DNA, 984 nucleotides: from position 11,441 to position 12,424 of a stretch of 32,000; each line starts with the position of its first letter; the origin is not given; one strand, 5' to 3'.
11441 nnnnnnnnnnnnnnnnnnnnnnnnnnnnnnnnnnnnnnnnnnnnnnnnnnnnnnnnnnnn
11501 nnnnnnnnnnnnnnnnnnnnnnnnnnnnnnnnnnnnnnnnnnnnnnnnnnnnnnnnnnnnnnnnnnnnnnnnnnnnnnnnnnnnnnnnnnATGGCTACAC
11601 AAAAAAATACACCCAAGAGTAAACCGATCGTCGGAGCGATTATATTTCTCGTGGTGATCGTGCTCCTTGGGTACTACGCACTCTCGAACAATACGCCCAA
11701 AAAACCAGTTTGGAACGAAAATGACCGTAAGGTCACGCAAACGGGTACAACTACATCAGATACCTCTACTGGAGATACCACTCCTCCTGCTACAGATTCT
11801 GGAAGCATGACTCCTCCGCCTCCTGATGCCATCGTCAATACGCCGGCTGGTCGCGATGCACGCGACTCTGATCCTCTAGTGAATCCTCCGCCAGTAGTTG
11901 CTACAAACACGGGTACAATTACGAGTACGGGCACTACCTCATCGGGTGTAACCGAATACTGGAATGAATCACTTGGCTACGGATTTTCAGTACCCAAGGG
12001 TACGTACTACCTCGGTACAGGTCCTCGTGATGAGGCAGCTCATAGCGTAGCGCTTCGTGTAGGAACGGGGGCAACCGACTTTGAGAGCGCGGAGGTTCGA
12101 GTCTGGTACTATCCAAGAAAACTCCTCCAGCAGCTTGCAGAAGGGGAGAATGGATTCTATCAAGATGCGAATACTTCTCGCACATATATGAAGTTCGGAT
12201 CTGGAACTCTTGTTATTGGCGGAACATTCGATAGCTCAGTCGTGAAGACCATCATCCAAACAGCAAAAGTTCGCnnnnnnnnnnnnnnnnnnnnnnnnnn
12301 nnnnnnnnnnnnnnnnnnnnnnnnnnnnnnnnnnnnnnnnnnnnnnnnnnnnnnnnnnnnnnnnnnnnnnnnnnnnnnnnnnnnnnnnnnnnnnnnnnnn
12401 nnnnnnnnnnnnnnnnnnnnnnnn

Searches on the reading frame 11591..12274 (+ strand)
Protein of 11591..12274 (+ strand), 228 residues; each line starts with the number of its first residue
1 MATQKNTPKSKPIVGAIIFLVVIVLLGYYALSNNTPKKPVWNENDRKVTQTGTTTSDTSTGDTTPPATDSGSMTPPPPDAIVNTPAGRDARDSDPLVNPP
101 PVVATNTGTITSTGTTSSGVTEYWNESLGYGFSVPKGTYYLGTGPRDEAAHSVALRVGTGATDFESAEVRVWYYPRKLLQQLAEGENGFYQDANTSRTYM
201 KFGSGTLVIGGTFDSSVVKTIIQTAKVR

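Call 85: search_protein_families(library=pfam, max_evalue=0.001, proteins=[window:11591-12274:+])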
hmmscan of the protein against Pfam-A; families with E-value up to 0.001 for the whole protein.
seq(228 aa): 1 family
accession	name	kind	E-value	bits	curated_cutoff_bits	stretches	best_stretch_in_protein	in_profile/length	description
PF02422.21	Keratin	-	0.00067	19.7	25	0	71-133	9-71/80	Keratin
